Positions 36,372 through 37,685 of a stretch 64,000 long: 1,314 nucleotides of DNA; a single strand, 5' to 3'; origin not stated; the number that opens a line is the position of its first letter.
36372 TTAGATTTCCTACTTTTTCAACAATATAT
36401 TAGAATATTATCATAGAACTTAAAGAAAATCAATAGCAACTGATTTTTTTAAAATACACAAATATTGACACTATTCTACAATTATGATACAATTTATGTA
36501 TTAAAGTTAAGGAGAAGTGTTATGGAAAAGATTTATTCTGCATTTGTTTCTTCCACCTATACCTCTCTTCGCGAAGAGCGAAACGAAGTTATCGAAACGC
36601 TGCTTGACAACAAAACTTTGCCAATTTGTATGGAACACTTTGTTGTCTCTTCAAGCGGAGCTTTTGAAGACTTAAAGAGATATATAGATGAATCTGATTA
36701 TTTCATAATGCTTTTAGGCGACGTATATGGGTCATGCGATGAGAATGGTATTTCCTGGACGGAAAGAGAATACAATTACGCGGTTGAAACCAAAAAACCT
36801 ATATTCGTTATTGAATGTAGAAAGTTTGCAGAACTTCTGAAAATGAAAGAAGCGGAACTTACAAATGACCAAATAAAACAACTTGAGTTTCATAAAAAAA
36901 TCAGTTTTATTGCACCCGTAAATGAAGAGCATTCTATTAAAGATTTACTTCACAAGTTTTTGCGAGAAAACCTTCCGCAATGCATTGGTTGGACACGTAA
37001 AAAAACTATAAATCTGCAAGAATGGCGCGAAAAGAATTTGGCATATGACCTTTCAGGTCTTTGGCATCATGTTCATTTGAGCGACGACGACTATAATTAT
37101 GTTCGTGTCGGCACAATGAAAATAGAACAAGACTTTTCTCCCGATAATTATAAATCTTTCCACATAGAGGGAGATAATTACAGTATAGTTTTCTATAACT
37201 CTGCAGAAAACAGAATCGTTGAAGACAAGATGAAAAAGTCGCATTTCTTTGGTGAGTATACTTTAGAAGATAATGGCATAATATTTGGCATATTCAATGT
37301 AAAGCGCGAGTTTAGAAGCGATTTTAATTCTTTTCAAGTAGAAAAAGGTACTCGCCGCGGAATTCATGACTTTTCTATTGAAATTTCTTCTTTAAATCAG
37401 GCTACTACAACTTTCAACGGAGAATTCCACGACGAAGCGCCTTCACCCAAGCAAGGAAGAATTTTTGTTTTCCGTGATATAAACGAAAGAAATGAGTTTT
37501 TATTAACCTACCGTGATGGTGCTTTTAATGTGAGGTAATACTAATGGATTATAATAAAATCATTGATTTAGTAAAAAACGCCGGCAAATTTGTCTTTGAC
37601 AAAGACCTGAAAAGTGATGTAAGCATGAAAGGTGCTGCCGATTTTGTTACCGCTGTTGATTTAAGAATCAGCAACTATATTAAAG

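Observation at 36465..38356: DUF4062 (TIR-like) protein with an unassignable C-terminal domain, apparently co-transcribed with an intact IMPase-family phosphatase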

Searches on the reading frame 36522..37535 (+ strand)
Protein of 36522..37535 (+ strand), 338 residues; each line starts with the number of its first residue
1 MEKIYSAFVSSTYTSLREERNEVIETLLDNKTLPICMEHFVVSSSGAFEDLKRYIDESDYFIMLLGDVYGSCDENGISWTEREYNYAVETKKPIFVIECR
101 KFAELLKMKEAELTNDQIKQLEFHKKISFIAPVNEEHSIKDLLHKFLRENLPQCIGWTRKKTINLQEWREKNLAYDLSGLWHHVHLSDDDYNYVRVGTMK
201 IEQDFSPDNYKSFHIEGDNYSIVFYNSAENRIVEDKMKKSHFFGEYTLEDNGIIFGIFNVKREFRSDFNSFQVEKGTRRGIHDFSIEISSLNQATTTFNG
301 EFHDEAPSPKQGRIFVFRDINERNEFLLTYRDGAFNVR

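Call 6: search_protein_families(library=pfam, proteins=[window:36522-37535:+], max_evalue=1)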
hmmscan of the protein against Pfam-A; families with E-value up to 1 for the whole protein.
window:36522-37535:+ (338 aa): 5 families
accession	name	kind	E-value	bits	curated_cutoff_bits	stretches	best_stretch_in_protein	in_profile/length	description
PF13271.11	DUF4062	-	5.7e-22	78.2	24.7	1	8-87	3-82/82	Domain of unknown function (DUF4062)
PF03641.19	Lysine_decarbox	-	0.052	14.2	27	0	52-120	47-112/131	Possible lysine decarboxylase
PF07154.16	DUF1392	-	0.11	13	25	1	67-116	39-86/150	Protein of unknown function (DUF1392)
PF13676.11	TIR_2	-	0.18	12.8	28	1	47-99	40-91/122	TIR domain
PF18692.7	DUF5640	-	0.19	12.1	28.5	1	177-229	3-54/85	Family of unknown function (DUF5640)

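Call 7: search_protein_families(library=padloc, proteins=[window:36522-37535:+], max_evalue=1)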
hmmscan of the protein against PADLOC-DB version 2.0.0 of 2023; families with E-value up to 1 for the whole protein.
window:36522-37535:+ (338 aa): 0 families

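Call 8: search_protein_families(library=ncbifam, proteins=[window:36522-37535:+], max_evalue=1)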
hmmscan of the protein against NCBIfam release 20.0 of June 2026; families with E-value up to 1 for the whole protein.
window:36522-37535:+ (338 aa): 0 families

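Call 9: find_homologous_proteins(query=window:36522-37535:+, max_evalue=0.001)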
Query window:36522-37535:+ (338 aa): 134 proteins with E <= 0.001 among 878 candidates; the best 120 are listed.
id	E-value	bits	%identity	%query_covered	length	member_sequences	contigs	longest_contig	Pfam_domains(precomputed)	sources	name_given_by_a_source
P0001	1.4e-223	759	98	100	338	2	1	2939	PF13271.12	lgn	-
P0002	8.3e-122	425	56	100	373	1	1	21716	PF13271.12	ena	-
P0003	1.9e-121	424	56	98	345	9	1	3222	PF13271.12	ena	-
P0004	8.1e-120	418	55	100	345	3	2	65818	PF13271.12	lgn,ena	-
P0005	4.1e-119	416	55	100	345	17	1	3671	PF13271.12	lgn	-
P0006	8.6e-119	415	54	100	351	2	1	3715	PF13271.12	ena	-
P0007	3.4e-118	413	57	97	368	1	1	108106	PF13271.12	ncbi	-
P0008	3.8e-117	410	55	97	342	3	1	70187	PF13271.12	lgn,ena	-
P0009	9.3e-117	408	55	98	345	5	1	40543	PF13271.12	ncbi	-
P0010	2.5e-116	407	54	100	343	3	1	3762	PF13271.12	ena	-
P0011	6.1e-116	406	55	100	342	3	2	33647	PF13271.12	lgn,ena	-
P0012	8.1e-116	405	56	97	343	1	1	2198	PF13271.12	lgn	-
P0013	1.6e-114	401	55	98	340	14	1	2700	PF13271.12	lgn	-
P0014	2.1e-114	401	53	99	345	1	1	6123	PF13271.12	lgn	-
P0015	8.3e-114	399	52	100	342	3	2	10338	PF13271.12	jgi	-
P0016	9.5e-114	398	52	99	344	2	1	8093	PF13271.12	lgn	-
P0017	9.8e-114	398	53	100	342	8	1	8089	PF13271.12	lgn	-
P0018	1.1e-113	398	51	100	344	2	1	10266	PF13271.12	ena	-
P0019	2.9e-113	397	53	100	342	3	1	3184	PF13271.12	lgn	-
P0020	4.1e-113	396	51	100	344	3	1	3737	PF13271.12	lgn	-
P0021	5.8e-113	396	54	98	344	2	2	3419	PF13271.12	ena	-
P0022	2.1e-112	394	54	97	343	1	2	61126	PF13271.12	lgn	-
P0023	2.8e-112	394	55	98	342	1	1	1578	PF13271.12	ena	-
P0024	4.2e-112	393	51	100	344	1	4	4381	PF13271.12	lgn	-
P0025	9.4e-112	392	54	98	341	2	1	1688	PF13271.12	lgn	-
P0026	1.5e-111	391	51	100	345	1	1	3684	PF13271.12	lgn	-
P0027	7.0e-111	389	53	100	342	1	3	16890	PF13271.12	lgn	-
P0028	1.1e-110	388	52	98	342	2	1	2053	PF13271.12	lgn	-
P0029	2.3e-110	387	52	100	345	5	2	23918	PF13271.12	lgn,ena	-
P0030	3.0e-110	387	52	100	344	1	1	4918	PF13271.12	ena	-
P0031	7.7e-110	386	50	100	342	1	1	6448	PF13271.12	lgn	-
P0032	1.0e-109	385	52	100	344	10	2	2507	PF13271.12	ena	-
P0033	1.2e-109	385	52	98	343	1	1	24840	PF13271.12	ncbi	-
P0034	1.9e-109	384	53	100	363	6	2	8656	PF13271.12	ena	-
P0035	2.5e-109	384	53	100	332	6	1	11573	PF13271.12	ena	-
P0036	4.3e-109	383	52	98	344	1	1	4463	PF13271.12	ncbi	-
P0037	1.0e-108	382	53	100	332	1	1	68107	PF13271.12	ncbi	-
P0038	1.4e-108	381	53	98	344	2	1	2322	PF13271.12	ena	-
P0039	1.6e-108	381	53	98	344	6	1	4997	PF13271.12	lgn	-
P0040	1.8e-108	381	50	100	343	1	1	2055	PF13271.12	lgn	-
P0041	5.0e-108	380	51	100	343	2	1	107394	PF13271.12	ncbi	-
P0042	6.0e-108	379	51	98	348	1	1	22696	PF13271.12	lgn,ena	-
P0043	1.2e-107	378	51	97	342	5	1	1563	PF13271.12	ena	-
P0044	1.3e-107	378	52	98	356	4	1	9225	PF13271.12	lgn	-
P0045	1.5e-107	378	52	97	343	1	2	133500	PF13271.12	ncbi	-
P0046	1.8e-107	378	52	98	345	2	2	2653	PF13271.12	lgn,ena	-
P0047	2.7e-107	377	54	98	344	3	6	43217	PF13271.12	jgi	-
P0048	1.6e-106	375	51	98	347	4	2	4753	PF13271.12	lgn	-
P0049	4.4e-106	373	52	98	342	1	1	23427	PF13271.12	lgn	-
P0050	5.0e-106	373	51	97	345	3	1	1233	PF13271.12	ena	-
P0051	5.5e-106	373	52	98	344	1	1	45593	PF13271.12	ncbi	-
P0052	6.5e-106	373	52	98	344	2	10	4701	PF13271.12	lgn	-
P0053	7.3e-106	372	52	98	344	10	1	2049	PF13271.12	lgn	-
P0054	1.8e-103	365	50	97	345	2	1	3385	PF13271.12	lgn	-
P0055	2.9e-103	364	50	98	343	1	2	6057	PF13271.12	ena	-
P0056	3.0e-103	364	49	100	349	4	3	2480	PF13271.12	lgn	-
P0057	3.7e-103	364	49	100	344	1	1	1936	PF13271.12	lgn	-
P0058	8.5e-103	362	49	98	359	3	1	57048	PF13271.12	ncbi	-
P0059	9.0e-103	362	50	98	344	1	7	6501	PF13271.12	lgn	-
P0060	1.7e-102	361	50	97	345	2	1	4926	PF13271.12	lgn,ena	-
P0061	2.0e-102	361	50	97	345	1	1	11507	PF13271.12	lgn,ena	-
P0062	2.3e-102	361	51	98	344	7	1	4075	PF13271.12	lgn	-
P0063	1.2e-101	359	48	100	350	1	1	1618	PF13271.12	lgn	-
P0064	1.4e-101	358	50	97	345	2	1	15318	PF13271.12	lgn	-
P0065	1.9e-101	358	50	97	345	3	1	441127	PF13271.12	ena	-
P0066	3.8e-101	357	51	97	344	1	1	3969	PF13271.12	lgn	-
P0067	8.5e-101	356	49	96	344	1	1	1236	PF13271.12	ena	-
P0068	1.7e-100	355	50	97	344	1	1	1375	PF13271.12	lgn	-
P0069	4.5e-100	353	50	97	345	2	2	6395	PF13271.12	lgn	-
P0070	5.8e-100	353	50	98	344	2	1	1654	PF13271.12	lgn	-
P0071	6.5e-100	353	49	98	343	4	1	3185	PF13271.12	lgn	-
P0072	7.5e-100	353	48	100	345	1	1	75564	PF13271.12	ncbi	-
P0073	8.5e-100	353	48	98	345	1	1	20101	PF13271.12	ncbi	-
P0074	1.0e-99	352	48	98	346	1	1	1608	PF13271.12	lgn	-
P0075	1.2e-99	352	48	97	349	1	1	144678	PF13271.12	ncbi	-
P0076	4.3e-99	350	50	93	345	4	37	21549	PF13271.12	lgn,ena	-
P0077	6.0e-99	350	49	98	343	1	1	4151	PF13271.12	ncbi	-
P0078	7.3e-98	346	48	96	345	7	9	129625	PF13271.12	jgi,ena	-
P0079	8.7e-98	346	48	100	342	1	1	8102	PF13271.12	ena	-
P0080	1.5e-97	345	48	98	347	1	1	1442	PF13271.12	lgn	-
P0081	3.2e-97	344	46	96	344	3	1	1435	PF13271.12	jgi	jgi:hypothetical protein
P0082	7.7e-97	343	49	96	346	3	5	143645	PF13271.12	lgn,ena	-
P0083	8.7e-97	343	47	97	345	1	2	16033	PF13271.12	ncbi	-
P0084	3.4e-96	341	48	97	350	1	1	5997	PF13271.12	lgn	-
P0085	4.2e-96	340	48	96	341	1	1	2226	PF13271.12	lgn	-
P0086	1.2e-95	339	47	97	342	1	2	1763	PF13271.12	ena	-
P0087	1.9e-95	338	47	96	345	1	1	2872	PF13271.12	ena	-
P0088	8.1e-95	336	46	99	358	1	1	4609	PF13271.12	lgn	-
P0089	1.3e-94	335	48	97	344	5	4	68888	PF13271.12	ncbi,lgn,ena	-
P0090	2.5e-94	335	46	99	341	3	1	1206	PF13271.12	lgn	-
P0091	3.0e-94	334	47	97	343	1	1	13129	PF13271.12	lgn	-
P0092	4.9e-94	334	47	96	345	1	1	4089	PF13271.12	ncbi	-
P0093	5.5e-94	333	46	98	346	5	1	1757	PF13271.12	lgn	-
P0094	8.4e-93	330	45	96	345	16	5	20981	PF13271.12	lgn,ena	-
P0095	1.1e-92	329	47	96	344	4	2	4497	PF13271.12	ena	-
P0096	7.0e-92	327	45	99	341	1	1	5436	PF13271.12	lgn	-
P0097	1.7e-91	325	45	97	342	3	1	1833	PF13271.12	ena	-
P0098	5.9e-91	323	46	96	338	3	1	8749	PF13271.12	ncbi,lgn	-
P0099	8.5e-90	320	47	93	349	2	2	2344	PF13271.12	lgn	-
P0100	1.3e-89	319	46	96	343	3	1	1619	PF13271.12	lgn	-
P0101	4.7e-89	317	45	96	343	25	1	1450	PF13271.12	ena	-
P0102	5.3e-89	317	45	99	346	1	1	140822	PF13271.12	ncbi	-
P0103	2.1e-88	315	44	96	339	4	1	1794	PF13271.12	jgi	jgi:hypothetical protein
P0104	3.9e-88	314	48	98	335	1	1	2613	PF13271.12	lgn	-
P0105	2.1e-86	309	44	99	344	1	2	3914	PF13271.12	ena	-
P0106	7.3e-86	307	46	97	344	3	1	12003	PF13271.12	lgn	-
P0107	1.8e-85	305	44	97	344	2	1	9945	PF13271.12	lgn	-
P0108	1.8e-85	305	46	97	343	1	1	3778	PF13271.12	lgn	-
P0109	2.7e-85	305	46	97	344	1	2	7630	PF13271.12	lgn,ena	-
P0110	3.4e-85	305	46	96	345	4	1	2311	PF13271.12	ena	-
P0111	9.6e-85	303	45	97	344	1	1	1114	PF13271.12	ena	-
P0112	1.1e-84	303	41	96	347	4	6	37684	PF13271.12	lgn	-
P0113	1.7e-83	299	44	96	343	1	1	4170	PF13271.12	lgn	-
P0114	1.8e-83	299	44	98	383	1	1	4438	PF13271.12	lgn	-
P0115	4.1e-83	298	44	96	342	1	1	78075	PF13271.12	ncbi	-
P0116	2.3e-82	295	43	97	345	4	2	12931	PF13271.12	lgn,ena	-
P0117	2.5e-82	295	42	97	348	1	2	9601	PF13271.12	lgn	-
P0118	3.2e-82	295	44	96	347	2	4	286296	PF13271.12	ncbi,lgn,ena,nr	ncbi:MAG: DUF4062 domain-containing protein [Clostridia bacterium]|nr:DUF4062 domain-containing prot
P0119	3.9e-82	294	43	98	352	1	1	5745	PF13271.12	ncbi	-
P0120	1.2e-80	290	43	96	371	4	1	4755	PF13271.12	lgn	-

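Call 13: find_related_loci(query=A1, collection=genome_contigs, flank=10000)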
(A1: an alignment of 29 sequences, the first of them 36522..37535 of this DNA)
Query A1 (338 aa) in genome_contigs; peptide patterns used: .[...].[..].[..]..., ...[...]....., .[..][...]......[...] (x = any residue, [..] = any of these).
60 stretches matched a pattern; 48 encode a relative of the query (tblastn E <= 1e-3); 47 distinct loci.
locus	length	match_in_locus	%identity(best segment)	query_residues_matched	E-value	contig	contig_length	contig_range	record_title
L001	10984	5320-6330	56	1-331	9e-127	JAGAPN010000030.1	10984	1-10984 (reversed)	MAG: Clostridia bacterium isolate RGIG8656 Water_deer_Cecum.Co__c539472, whole genome shotgun sequence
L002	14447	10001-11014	56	1-331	3e-125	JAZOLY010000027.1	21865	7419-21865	MAG: Acutalibacteraceae bacterium isolate T1900045651_YK20190345.MAGScoT_cleanbin_000030 SGB_8206_k141_528769, whole gen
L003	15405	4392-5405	55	1-331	8e-124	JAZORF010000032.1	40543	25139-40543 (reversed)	MAG: Acutalibacteraceae bacterium isolate T1900045561_YK20190255.MAGScoT_cleanbin_000035 SGB_7909_k141_1928745, whole ge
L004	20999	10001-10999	57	3-331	1e-123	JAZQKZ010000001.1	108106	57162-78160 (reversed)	MAG: Clostridia bacterium isolate T1900044612_TS20190078.MAGScoT_cleanbin_000002 SGB_811_k141_1193796, whole genome shot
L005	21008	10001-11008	56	1-331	2e-122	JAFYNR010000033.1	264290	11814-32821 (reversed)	MAG: Clostridia bacterium isolate RGIG7256 Water_buffalos_Cecum-4__c366889, whole genome shotgun sequence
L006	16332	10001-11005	55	2-332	1e-121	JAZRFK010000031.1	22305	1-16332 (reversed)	MAG: Eubacteriales bacterium isolate T1900045495_YK20190189.MAGScoT_cleanbin_000007 SGB_7428_k141_692816, whole genome s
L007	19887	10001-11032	51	1-338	2e-121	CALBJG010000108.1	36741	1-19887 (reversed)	MAG TPA_asm: uncultured Clostridia bacterium isolate SRR6425810_bin.150_CONCOCT_v1.1_MAG genome assembly, contig: ERZ176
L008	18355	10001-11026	53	1-338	5e-120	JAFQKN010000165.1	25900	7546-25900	MAG: Clostridia bacterium isolate RGIG1903 Goat_Cecum.Co__c2656741, whole genome shotgun sequence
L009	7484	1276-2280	52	2-332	4e-119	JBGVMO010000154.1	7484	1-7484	MAG: Eubacteriales bacterium isolate fecal_MAG_256 fecal_MAG_256_contig_0154, whole genome shotgun sequence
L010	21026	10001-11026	52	2-338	4e-118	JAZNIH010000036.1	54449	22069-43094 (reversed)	MAG: Acutalibacteraceae bacterium isolate T1900044687_TS20190153.MAGScoT_cleanbin_000020 SGB_1728_k141_435634, whole gen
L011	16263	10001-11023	51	2-338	1e-117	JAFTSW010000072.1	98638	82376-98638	MAG: Clostridia bacterium isolate RGIG4119 Roe_deer_Cecum.Co__c2045855, whole genome shotgun sequence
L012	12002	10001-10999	54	1-331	3e-117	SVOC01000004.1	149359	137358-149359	MAG: Oscillospiraceae bacterium isolate SIG555 NODE_104_length_149359_cov_32.832438, whole genome shotgun sequence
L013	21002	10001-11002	53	2-331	4e-116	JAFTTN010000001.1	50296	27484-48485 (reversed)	MAG: Clostridia bacterium isolate RGIG4136 Roe_deer_Colon-1__c14387, whole genome shotgun sequence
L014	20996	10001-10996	53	1-338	2e-115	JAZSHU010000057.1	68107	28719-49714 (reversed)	MAG: Acutalibacteraceae bacterium isolate T1900044574_TS20190040.MAGScoT_cleanbin_000045 SGB_475_k141_698403, whole geno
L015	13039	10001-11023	52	2-338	4e-115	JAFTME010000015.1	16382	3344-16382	MAG: Clostridia bacterium isolate RGIG3945 Roe_deer_Cecum-3__c85304, whole genome shotgun sequence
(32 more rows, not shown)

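Call 17: predict_structure(alignment_id=A1)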
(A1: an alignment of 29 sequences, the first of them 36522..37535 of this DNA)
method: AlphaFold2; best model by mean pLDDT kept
length: 338 residues; sequences in the alignment: 29
mean_pLDDT: 88.9   pTM: 0.53
mean pLDDT of the five models: 88.9, 88.0, 87.8, 87.4, 86.7
residues with pLDDT >= 90: 228; 70-90: 83; 50-70: 23; < 50: 4
segments of 3 or more residues with pLDDT < 50: none
pLDDT, mean of each block of 10 residues (from residue 1): 81 86 93 76 61 89 93 88 93 93 94 95 93 93 90 63 76 95 94 95 94 97 93 94 96 95 85 88 92 93 77 96 94 86
secondary structure, 60 per line:
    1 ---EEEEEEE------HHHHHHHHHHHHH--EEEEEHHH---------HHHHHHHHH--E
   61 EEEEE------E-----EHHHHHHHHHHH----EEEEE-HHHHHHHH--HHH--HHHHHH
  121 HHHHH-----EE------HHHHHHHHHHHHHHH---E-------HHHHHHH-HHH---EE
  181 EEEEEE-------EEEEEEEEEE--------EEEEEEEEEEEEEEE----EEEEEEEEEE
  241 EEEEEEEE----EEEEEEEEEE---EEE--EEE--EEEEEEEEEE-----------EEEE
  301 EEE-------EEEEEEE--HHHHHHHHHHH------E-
elements in order: E4-10 H17-29 E32-36 H49-57 E60-65 H79-89 E94-98 H100-107 H115-125 H139-153 H165-171 E179-186 E194-203 E212-226 E231-248 E253-262 E266-268 E271-273 E276-285 E297-303 E311-317 H320-330

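Call 20: fold_search(model_id=the predicted structure, library=pdb)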
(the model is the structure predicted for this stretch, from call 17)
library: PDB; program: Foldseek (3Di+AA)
matches with E <= 10: 1363; with E <= 0.001: 14
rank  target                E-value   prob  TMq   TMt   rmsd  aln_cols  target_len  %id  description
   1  8qlp_M                2.7e-04  0.98  0.28  0.23  23.6       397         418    8  CryoEM structure of the RNA/DNA bound SPARTA (BabAgo/TIR-APAZ) tetrameric complex (released 2024-01-31)
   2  1u0r_C                3.1e-04  0.96  0.23  0.27  21.1       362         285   10  Crystal structure of Mycobacterium tuberculosis NAD kinase (released 2004-08-31)
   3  6czi_A                4.2e-04  1.00  0.27  0.75   4.5       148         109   12  Structure of a redesigned beta barrel, mFAP1, bound to DFHBI (released 2018-09-19)
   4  8i87_A                4.4e-04  0.95  0.29  0.25  23.0       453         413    8  Cryo-EM structure of TIR-APAZ/Ago-gRNA-DNA complex (released 2023-07-19)
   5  8qlp_E                5.0e-04  1.00  0.31  0.25  21.2       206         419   10  CryoEM structure of the RNA/DNA bound SPARTA (BabAgo/TIR-APAZ) tetrameric complex (released 2024-01-31)
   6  8oz6_A                5.6e-04  0.97  0.30  0.25  21.1       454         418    9  cryoEM structure of SPARTA complex ligand-free (released 2023-08-16)
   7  6czj_B                6.0e-04  1.00  0.27  0.74   4.4       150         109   15  Structure of a redesigned beta barrel, b10 (released 2018-09-19)
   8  8u72_F                6.0e-04  1.00  0.26  0.22  21.2       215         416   12  Cryo-EM structure of the SPARTA oligomer with guide RNA and target DNA (released 2024-06-12)
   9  3lk6_C                7.6e-04  1.00  0.22  0.13   6.8       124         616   13  Beta-N-hexosaminidase N318D mutant (YBBD_N318D) from bacillus subtilis (released 2011-05-25)
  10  4xmc                  8.1e-04  1.00  0.26  0.44   9.3       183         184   13  Crystal structure of nitrophorin 7 from Rhodnius prolixus at pH 5.8 (released 2015-07-29)
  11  7fd3                  8.1e-04  1.00  0.27  0.49   6.2       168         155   20  IL-1RAPL2 TIR domain (released 2022-07-20)
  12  8ovp_A                8.1e-04  0.28  0.14  0.11  23.1       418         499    7  X-ray structure of the iAspSnFR in complex with L-aspartate (released 2023-05-17)
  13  8i87_C                8.6e-04  0.99  0.31  0.26  20.8       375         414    7  Cryo-EM structure of TIR-APAZ/Ago-gRNA-DNA complex (released 2023-07-19)
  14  8u72_H                8.6e-04  0.97  0.29  0.24  24.1       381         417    8  Cryo-EM structure of the SPARTA oligomer with guide RNA and target DNA (released 2024-06-12)
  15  3lk6_B                1.0e-03  1.00  0.23  0.14   5.3       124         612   13  Beta-N-hexosaminidase N318D mutant (YBBD_N318D) from bacillus subtilis (released 2011-05-25)
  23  3ozi_A                1.9e-03  1.00  0.32  0.56   5.8       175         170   14  Crystal structure of the TIR domain from the flax disease resistance protein L6 (released 2011-04-27)
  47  3ozi_B                6.0e-03  1.00  0.29  0.54   6.5       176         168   15  Crystal structure of the TIR domain from the flax disease resistance protein L6 (released 2011-04-27)
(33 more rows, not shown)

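Call 59: find_related_loci(query=A1, collection=viral_contigs, flank=8000)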
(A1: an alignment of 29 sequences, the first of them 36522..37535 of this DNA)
Query A1 (338 aa) in viral_contigs; peptide patterns used: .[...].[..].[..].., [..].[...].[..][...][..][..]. (x = any residue, [..] = any of these).
81 stretches matched a pattern; 1 encode a relative of the query (tblastn E <= 1e-3); 1 distinct loci.
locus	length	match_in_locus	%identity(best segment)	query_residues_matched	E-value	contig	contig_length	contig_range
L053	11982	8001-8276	43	7-97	6e-19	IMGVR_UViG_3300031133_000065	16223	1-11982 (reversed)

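Call 75: search_protein_families(library=padloc, alignment_id=A5, max_evalue=0.00001)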
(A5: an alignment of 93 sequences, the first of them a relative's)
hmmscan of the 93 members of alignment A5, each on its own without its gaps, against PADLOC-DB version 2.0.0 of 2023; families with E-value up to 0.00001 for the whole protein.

A. member 1, L001:3737-4462:- (242 aa): 1 family
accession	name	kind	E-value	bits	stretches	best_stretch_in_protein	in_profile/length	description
PDLC03854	LmuA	-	2.1e-06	25.1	0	19-73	26-77/345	-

B. families by the number of members that match (of 93 scanned): 29 families (the first 25 are shown)
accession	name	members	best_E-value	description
PDLC04134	mad2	2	2.6e-26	mads_2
PDLC04135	mad3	1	1.5e-34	mads_3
PDLC01895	CARF4--CARF_PDDEXK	1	5.3e-32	-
PDLC01881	CARF4--CARF_PDDEXK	1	9.4e-28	-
PDLC01097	C3a214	1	1.9e-27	GlgB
PDLC01880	CARF4--CARF_PDDEXK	1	1.4e-21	-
PDLC01990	CARF_m8--CARF_Beta-galactosidase_LolE_TM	1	3.3e-21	-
PDLC01884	CARF4--CARF_PDDEXK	1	1.8e-17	-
PDLC02989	cll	1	3.1e-15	-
PDLC02621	DrmD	1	8e-14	DrmD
PDLC01619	Csx1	1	1.2e-13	CAS-III; associated_signaling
PDLC04140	mad8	1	8.4e-12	mads_8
PDLC02843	DpdE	1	7.4e-11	DpdE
PDLC04647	PDC-M43B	1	1.4e-10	-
PDLC02633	DrmD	1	2.2e-10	DrmD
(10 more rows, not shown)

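Call 76: search_protein_families(library=pfam, alignment_id=A5, max_evalue=0.00001)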
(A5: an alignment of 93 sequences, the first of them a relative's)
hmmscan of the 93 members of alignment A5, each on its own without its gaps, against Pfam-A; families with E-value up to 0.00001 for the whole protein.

A. member 1, L001:3737-4462:- (242 aa): 2 families
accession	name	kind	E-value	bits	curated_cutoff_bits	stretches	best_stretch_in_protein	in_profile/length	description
PF00753.33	Lactamase_B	-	1.4e-10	41.9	22.7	1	18-172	5-161/196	Metallo-beta-lactamase superfamily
PF12706.13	Lactamase_B_2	-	1.7e-08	34.7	27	1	46-211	24-200/200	Beta-lactamase superfamily domain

B. families by the number of members that match (of 93 scanned): 133 families (the first 25 are shown)
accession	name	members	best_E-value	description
PF13306.12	LRR_5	4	1.1e-118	BspA type Leucine rich repeat region (6 copies)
PF00753.33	Lactamase_B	3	1.4e-10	Metallo-beta-lactamase superfamily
PF10609.15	ParA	2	9.9e-89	NUBPL iron-transfer P-loop NTPase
PF00501.34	AMP-binding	2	2.5e-57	AMP-binding enzyme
PF19127.6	Choline_bind_3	2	1.9e-51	Choline-binding repeat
PF01473.26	Choline_bind_1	2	1.2e-46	Putative cell wall binding repeat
PF01408.29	GFO_IDH_MocA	2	8.4e-28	Oxidoreductase family, NAD-binding Rossmann fold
PF01183.26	Glyco_hydro_25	2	2.3e-26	Glycosyl hydrolases family 25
PF22725.1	GFO_IDH_MocA_C3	2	3.3e-20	GFO/IDH/MocA C-terminal domain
PF01370.27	Epimerase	2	6.7e-16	NAD dependent epimerase/dehydratase family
PF02894.22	GFO_IDH_MocA_C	2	1.6e-13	Oxidoreductase family, C-terminal alpha/beta domain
PF01656.29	CbiA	2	1.2e-10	CobQ/CobB/MinD/ParA nucleotide binding domain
PF12706.13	Lactamase_B_2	2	4.8e-10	Beta-lactamase superfamily domain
PF01073.25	3Beta_HSD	2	1.6e-09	3-beta hydroxysteroid dehydrogenase/isomerase family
PF03602.21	Cons_hypoth95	2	1.6e-06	Conserved hypothetical protein 95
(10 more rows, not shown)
